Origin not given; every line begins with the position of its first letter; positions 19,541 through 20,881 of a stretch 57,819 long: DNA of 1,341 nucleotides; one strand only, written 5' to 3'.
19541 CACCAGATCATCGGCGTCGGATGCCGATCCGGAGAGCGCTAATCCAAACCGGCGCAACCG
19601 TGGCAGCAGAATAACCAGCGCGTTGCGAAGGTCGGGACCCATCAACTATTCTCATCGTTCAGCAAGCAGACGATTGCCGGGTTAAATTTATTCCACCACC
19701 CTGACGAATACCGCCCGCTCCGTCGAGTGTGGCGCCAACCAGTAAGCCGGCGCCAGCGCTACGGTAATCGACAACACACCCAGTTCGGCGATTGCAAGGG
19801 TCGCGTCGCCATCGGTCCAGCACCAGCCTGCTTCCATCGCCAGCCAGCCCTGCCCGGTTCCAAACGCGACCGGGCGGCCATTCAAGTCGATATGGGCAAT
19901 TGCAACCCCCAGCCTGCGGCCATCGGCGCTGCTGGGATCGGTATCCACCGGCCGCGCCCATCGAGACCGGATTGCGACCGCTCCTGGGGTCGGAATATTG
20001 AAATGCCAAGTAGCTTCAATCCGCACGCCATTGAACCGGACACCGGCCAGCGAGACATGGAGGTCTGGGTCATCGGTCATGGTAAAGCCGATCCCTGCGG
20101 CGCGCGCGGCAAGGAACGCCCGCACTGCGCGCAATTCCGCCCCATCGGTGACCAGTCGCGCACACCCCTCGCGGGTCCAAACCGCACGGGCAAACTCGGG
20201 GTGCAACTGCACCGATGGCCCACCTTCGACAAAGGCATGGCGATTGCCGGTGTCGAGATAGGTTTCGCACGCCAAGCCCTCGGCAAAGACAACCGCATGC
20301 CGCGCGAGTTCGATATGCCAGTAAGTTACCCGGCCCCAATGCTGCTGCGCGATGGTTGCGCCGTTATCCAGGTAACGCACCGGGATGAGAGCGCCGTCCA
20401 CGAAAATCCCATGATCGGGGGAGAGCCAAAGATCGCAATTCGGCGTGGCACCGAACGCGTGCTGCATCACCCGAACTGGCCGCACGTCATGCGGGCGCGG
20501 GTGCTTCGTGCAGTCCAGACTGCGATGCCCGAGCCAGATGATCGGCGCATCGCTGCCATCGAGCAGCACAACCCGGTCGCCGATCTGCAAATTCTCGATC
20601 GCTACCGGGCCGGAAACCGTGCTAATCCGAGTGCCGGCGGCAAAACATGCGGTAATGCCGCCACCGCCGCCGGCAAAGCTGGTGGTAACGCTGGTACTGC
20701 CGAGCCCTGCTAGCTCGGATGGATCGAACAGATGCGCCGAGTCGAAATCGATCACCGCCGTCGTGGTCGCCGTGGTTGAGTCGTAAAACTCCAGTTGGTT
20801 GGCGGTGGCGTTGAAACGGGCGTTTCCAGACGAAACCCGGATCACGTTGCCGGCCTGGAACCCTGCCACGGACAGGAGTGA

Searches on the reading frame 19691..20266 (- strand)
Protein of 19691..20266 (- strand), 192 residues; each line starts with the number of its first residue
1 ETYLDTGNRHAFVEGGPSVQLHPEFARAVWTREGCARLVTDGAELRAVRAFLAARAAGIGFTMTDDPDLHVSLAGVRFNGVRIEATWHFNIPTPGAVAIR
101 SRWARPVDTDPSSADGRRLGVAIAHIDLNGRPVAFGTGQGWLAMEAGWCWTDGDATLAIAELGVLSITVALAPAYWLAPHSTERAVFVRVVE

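Call 54: search_protein_families(library=pfam, proteins=[window:19691-20266:-], max_evalue=5)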
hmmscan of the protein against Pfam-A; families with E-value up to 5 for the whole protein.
window:19691-20266:- (192 aa): 0 families

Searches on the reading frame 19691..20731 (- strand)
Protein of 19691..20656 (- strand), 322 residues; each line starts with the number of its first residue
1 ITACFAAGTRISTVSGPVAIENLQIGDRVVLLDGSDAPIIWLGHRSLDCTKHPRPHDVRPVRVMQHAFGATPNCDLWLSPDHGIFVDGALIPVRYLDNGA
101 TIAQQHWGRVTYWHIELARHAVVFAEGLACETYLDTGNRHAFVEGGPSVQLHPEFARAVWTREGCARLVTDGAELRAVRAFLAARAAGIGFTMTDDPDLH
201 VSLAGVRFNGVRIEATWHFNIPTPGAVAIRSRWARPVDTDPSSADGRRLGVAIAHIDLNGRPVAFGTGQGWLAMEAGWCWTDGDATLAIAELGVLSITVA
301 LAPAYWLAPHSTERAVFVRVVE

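Call 46: search_solved_structures(query=A4, max_evalue=1)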
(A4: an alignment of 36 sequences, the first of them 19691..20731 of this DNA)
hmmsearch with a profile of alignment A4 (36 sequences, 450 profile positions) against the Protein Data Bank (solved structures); distinct sequences matched with E-value up to 1: 8.
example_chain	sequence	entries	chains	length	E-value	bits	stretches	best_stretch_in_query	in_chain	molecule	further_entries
2lwy_A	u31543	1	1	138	0.00053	22.3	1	131-167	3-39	BACTERIAL INTEIN-LIKE DOMAIN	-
1gpp_A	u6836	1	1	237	0.0049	19.1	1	127-168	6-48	ENDONUCLEASE PI-SCEI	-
9cop_A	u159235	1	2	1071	0.016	17.5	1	120-168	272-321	V-type proton ATPase catalytic subunit A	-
4iv6_A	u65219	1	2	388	0.17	14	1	267-318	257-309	Acyl-CoA dehydrogenase FadE3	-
1dfa_A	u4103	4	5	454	0.22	13.7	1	132-168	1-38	PI-SCEI ENDONUCLEASE | ENDONUCLEASE PI-SCEI | PI-SCEI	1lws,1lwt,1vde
6mwy_A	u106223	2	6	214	0.23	13.6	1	120-165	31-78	Pre-mRNA-processing-splicing factor 8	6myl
6mx6_A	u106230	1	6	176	0.77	11.9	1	130-165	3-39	Pre-mRNA-processing-splicing factor 8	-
6owu_A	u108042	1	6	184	0.83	11.8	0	130-165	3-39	PRP8 protein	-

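Call 50: predict_structure(alignment_id=A4)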
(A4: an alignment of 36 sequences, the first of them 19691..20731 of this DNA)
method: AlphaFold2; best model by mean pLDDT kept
length: 347 residues; sequences in the alignment: 36
mean_pLDDT: 88.9   pTM: 0.84
mean pLDDT of the five models: 88.9, 88.7, 87.7, 87.2, 85.8
residues with pLDDT >= 90: 275; 70-90: 26; 50-70: 20; < 50: 26
segments of 3 or more residues with pLDDT < 50: 1-24
pLDDT, mean of each block of 10 residues (from residue 1): 43 34 63 98 98 98 96 92 96 97 97 97 97 96 97 95 72 70 91 95 97 95 97 97 98 97 95 97 97 91 97 97 97 72 57
secondary structure, 60 per line:
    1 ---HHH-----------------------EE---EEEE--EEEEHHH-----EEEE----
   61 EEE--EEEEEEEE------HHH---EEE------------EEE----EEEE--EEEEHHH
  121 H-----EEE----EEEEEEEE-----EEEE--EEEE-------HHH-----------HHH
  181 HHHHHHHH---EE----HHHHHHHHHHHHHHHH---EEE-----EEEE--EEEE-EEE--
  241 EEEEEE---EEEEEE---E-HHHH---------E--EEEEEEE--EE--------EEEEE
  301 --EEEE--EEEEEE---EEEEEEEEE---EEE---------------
elements in order: E35-38 E41-44 E53-56 E61-63 E66-73 E86-88 E101-103 E108-111 E114-117 H118-121 E127-129 E134-141 E147-150 E153-156 H178-188 H198-213 E217-219 E225-228 E231-234 E236-238 E241-246 E250-255 H261-264 E277-283 E296-300 E303-306 E309-314 E318-326 E330-332

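Call 52: fold_search(model_id=the predicted structure, library=pdb)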
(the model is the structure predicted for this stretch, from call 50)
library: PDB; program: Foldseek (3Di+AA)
matches with E <= 10: 644; with E <= 0.001: 16
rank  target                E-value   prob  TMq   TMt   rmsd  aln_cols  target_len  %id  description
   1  6tmm_BBB              4.5e-05  1.00  0.28  0.59   5.5       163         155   13  BIL2 domain from T.thermophila BUBL1 locus (C1A-N143A) (released 2020-12-16)
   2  6y75_B                6.0e-05  1.00  0.27  0.60   5.9       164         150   13  BIL2 domain from T.thermophila BUBL1 locus (C1A-N143A) (released 2021-02-03)
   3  6riy_B                7.9e-05  1.00  0.28  0.66   4.1       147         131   12  Crystal structure of MchDnaB-1 intein (N145AA) (released 2020-05-13)
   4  2lwy_MODEL_1_A        1.3e-04  1.00  0.29  0.67   3.7       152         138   16  Solution Structure of Bacterial Intein-Like domain from Clostridium thermocellum (released 2013-05-08)
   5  6tmm_AAA              1.5e-04  1.00  0.28  0.60   5.2       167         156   12  BIL2 domain from T.thermophila BUBL1 locus (C1A-N143A) (released 2020-12-16)
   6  6riy_A                1.9e-04  1.00  0.27  0.65   4.7       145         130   12  Crystal structure of MchDnaB-1 intein (N145AA) (released 2020-05-13)
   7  6y75_A                2.1e-04  1.00  0.26  0.56   6.4       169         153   12  BIL2 domain from T.thermophila BUBL1 locus (C1A-N143A) (released 2021-02-03)
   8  6rix_A                2.3e-04  1.00  0.27  0.66   4.0       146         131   12  Crystal structure of MchDnaB-1 intein (released 2020-05-13)
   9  6rix_B                2.8e-04  1.00  0.27  0.65   4.4       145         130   12  Crystal structure of MchDnaB-1 intein (released 2020-05-13)
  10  6mwy_A                5.2e-04  1.00  0.26  0.61   5.0       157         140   13  The Prp8 intein of Cryptococcus gattii (released 2019-11-06)
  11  6qaz                  6.1e-04  1.00  0.29  0.72   3.3       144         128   12  Crystal structure of gp41-1 intein (released 2019-11-13)
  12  6riz                  6.1e-04  1.00  0.27  0.69   3.8       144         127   11  Crystal structure of gp41-1 intein (C1A, F65W, D107C) (released 2020-04-29)
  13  6bs8_C                9.0e-04  1.00  0.26  0.67   4.3       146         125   16  The class 3 DnaB intein from Mycobacterium smegmatis (released 2018-11-21)
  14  2in0                  9.0e-04  1.00  0.26  0.60   4.3       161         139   19  crystal structure of Mtu recA intein splicing domain (released 2007-05-01)
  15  1mi8                  9.5e-04  1.00  0.28  0.64   5.2       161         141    9  2.0 Angstrom crystal structure of a DnaB intein from Synechocystis sp. PCC 6803 (released 2003-08-19)
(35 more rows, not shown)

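Call 94: search_dna_similar(query=window:19691-20656:-, collection=plasmids, mode=protein, max_rows=30)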
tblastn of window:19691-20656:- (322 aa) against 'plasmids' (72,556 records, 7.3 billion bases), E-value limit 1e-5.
Records with a match: 215; places in all: 310; records where one place covers at least 80% of the query: 54.
Best place of each record, by identity: <60% 215.
By first word of the organism name: Sinorhizobium 43; Acetobacter 41; Paracoccus 34; Phaeobacter 16; Rhizobium 14; Aliiroseovarius 9; Sulfitobacter 9; Gluconobacter 6; Phyllobacterium 5; Ruegeria 5; and 25 more.
By predicted mobility (MOB-suite, as given by PLSDB): non-mobilizable 114; mobilizable 70; conjugative 31.
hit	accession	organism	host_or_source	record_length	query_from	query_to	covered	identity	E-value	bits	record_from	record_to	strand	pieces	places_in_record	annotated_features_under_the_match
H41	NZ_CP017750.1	Cupriavidus sp. USMAA2-4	cell culture,Sungai Pinang, Penang, ...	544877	4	306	94%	39.7%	2e-47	178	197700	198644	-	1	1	Hint domain-containing protein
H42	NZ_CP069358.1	Microvirga sp. VF16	Vachellia farnesiana,Cell culture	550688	4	301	93%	39.6%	4e-47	177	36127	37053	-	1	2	Hint domain-containing protein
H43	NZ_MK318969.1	Rhizobium rhizogenes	-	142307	1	312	97%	36.0%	2e-32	134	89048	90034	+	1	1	Hint domain-containing protein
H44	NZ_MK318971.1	Rhizobium rhizogenes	-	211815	1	312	97%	36.0%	2e-32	134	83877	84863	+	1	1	Hint domain-containing protein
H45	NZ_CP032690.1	Rhizobium sp. CCGE532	Phaseolus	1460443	2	287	89%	35.5%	3e-29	125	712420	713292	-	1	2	record has no annotation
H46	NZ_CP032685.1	Rhizobium sp. CCGE531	Phaseolus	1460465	2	287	89%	35.5%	3e-29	125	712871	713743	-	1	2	record has no annotation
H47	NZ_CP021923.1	Acetobacter pasteurianus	cell culture,food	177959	3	314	97%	32.0%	1e-30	129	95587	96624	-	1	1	Hint domain-containing protein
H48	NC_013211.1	Acetobacter pasteurianus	-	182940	3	314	97%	32.0%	1e-30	129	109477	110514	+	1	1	Hint domain-containing protein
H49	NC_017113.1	Acetobacter pasteurianus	-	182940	3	314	97%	32.0%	1e-30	129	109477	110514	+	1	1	Hint domain-containing protein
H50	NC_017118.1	Acetobacter pasteurianus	-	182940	3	314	97%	32.0%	1e-30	129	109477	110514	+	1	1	Hint domain-containing protein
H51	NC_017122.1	Acetobacter pasteurianus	-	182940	3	314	97%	32.0%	1e-30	129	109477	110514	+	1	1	Hint domain-containing protein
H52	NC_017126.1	Acetobacter pasteurianus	-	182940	3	314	97%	32.0%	1e-30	129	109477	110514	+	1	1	Hint domain-containing protein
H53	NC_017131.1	Acetobacter pasteurianus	-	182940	3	314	97%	32.0%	1e-30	129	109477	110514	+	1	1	Hint domain-containing protein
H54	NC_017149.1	Acetobacter pasteurianus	-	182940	3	314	97%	32.0%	1e-30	129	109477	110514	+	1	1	Hint domain-containing protein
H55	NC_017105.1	Acetobacter pasteurianus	-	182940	3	314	97%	32.0%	1e-30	129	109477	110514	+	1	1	Hint domain-containing protein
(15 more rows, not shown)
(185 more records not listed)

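Call 95: get_annotated_region(hit=H41, flank=7000)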
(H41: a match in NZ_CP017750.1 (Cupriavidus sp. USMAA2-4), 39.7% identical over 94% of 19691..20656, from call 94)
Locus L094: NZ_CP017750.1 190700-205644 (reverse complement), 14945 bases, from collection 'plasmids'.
description: Cupriavidus sp. USMAA2-4 isolate pure plasmid unnamed1, complete sequence
organism: Cupriavidus sp. USMAA2-4 (NCBI taxid 876364)
taxonomy: Bacteria; Pseudomonadota; Betaproteobacteria; Burkholderiales; Burkholderiaceae; Cupriavidus; Cupriavidus sp. USMAA2-4
host: -; source: cell culture,Sungai Pinang, Penang, Malaysia; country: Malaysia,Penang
typing (MOB-suite, as given by PLSDB): mobilizable; relaxase MOBP
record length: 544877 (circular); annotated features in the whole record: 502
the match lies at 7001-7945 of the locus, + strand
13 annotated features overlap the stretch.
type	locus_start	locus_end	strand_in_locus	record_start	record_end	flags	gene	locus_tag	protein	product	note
CDS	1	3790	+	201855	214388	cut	-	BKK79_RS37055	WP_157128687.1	filamentous haemagglutinin family protein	-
CDS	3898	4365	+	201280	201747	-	-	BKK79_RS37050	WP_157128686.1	hypothetical protein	-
CDS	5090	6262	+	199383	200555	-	-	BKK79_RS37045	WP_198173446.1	substrate-binding domain-containing protein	-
CDS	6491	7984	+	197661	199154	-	-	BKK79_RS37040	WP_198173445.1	Hint domain-containing protein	-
CDS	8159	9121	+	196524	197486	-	gspK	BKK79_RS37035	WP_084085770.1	type II secretion system minor pseudopilin GspK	GO:0009306 - protein secretion [Evidence IEA]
CDS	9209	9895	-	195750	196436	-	-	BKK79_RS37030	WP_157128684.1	prepilin-type N-terminal cleavage/methylation domain-containing protein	-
CDS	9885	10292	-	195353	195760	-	gspI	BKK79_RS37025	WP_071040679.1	type II secretion system minor pseudopilin GspI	GO:0015628 - protein secretion by the type II secretion system [Evidence IEA]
CDS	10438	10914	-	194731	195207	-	-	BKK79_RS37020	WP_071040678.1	GspH/FimT family pseudopilin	GO:0015628 - protein secretion by the type II secretion system [Evidence IEA]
CDS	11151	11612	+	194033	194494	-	-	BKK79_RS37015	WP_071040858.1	lytic transglycosylase domain-containing protein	-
CDS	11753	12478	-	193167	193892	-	gspM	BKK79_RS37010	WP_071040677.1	type II secretion system protein GspM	GO:0015628 - protein secretion by the type II secretion system [Evidence IEA]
CDS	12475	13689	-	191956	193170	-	gspL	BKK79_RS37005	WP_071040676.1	type II secretion system protein GspL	GO:0015628 - protein secretion by the type II secretion system [Evidence IEA]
CDS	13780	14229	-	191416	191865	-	gspG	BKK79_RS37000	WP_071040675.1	type II secretion system major pseudopilin GspG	GO:0015628 - protein secretion by the type II secretion system [Evidence IEA]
CDS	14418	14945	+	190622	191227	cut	-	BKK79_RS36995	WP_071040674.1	hypothetical protein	-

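Call 96: get_annotated_region(hit=H48, flank=7000)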
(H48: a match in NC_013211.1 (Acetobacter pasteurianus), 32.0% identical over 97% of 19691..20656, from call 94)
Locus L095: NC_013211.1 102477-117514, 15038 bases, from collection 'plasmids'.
description: Acetobacter pasteurianus IFO 3283-01 plasmid pAPA01-020, complete sequence
organism: Acetobacter pasteurianus (NCBI taxid 634452)
taxonomy: Bacteria; Pseudomonadota; Alphaproteobacteria; Rhodospirillales; Acetobacteraceae; Acetobacter; Acetobacter pasteurianus
host: -; source: -; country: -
typing (MOB-suite, as given by PLSDB): conjugative; replicon rep_cluster_1288; relaxase MOBP; mating-pair formation MPF_I
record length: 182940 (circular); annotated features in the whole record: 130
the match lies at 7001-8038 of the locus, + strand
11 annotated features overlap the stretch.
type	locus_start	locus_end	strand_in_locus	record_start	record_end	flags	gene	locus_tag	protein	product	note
CDS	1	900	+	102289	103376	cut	-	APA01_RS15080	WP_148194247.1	IS3 family transposase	-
CDS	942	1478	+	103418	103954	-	-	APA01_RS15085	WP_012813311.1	hypothetical protein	-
CDS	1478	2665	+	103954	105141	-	-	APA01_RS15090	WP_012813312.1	hypothetical protein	-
CDS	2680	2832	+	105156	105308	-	-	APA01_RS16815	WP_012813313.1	hypothetical protein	-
CDS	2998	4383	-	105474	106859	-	-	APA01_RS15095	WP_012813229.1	IS1380-like element IS1380A family transposase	GO:0006313 - DNA transposition [Evidence IEA]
CDS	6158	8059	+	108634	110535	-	-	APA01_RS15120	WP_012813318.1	Hint domain-containing protein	-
CDS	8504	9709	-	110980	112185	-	-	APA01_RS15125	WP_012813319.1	IS701 family transposase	-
CDS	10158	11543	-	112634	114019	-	-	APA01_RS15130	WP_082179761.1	IS1380-like element IS1380A family transposase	GO:0006313 - DNA transposition [Evidence IEA]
CDS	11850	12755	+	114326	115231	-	-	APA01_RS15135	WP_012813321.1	hypothetical protein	-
CDS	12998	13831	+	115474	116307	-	-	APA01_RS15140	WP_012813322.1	hypothetical protein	-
CDS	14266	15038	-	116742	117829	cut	-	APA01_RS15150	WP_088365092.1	IS3 family transposase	-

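Call 97: get_annotated_region(hit=H42, flank=7000)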
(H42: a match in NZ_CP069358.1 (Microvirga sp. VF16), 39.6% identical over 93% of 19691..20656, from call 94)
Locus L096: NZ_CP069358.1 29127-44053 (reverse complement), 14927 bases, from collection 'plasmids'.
description: Microvirga sp. VF16 plasmid pMVF16-4, complete sequence
organism: Microvirga sp. VF16 (NCBI taxid 2807101)
taxonomy: Bacteria; Pseudomonadota; Alphaproteobacteria; Hyphomicrobiales; Methylobacteriaceae; Microvirga; Microvirga sp. VF16
host: -; source: Vachellia farnesiana,Cell culture; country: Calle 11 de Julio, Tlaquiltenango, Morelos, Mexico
typing (MOB-suite, as given by PLSDB): non-mobilizable
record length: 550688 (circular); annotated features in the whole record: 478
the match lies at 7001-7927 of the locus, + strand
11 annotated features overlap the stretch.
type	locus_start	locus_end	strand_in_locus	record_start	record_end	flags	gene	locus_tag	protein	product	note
CDS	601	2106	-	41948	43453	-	-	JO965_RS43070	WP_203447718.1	glycosyltransferase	-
CDS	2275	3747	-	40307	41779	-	-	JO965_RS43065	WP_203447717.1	phosphomannomutase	-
CDS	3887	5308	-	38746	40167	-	-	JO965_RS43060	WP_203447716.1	mannose-1-phosphate guanylyltransferase/mannose-6-phosphate isomerase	GO:0009103 - lipopolysaccharide biosynthetic process [Evidence IEA]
CDS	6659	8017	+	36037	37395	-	-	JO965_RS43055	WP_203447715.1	Hint domain-containing protein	-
CDS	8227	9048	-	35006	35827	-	-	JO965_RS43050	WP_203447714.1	class I SAM-dependent methyltransferase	-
CDS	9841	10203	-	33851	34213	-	-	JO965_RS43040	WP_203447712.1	hypothetical protein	-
CDS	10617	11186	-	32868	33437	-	-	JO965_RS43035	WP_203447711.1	class I SAM-dependent methyltransferase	-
CDS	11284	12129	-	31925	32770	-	-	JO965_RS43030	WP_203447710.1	glycosyltransferase family 2 protein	-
CDS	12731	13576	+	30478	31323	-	-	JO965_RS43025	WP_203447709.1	hypothetical protein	-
CDS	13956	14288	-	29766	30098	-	-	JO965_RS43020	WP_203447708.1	hypothetical protein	-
CDS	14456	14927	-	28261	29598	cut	-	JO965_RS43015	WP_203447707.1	flagellin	-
